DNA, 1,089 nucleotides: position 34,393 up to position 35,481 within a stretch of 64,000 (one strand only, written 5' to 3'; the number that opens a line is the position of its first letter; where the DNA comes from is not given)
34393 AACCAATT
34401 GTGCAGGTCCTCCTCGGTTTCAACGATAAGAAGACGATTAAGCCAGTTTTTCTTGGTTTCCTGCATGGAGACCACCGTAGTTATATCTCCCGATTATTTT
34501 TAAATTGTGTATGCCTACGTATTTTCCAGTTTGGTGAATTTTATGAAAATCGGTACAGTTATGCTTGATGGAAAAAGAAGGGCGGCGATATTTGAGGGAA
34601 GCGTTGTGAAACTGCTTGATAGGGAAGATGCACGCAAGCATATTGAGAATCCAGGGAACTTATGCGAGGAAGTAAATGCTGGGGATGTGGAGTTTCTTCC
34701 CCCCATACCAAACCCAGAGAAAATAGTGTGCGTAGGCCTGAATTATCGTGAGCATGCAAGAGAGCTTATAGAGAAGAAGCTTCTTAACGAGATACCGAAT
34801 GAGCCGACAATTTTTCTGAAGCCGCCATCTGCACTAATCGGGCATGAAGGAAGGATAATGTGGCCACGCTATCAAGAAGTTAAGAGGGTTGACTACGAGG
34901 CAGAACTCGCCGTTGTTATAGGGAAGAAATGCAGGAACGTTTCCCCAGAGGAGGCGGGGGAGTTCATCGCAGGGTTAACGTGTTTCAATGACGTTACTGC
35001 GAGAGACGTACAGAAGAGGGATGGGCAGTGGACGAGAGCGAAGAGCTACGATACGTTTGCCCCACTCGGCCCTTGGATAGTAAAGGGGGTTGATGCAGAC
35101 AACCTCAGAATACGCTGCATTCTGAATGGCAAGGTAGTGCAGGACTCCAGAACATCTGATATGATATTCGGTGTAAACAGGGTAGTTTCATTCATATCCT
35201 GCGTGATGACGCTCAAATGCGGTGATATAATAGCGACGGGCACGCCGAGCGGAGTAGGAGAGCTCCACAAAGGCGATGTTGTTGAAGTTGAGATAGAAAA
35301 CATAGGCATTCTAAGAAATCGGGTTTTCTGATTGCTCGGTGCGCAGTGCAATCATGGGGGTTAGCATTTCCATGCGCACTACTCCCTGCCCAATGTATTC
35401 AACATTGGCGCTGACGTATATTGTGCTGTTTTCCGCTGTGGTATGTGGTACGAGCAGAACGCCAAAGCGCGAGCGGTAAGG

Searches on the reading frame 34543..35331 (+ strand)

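Call 53: search_protein_families(library=pfam, proteins=[window:34543-35331:+], max_evalue=0.0001)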
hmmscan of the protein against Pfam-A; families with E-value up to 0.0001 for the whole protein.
window:34543-35331:+ (262 aa): 1 family
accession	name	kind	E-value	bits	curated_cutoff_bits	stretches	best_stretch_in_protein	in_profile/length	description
PF01557.24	FAA_hydrolase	-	4.9e-74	249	23.9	1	60-261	1-213/214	Fumarylacetoacetate (FAA) hydrolase C-terminal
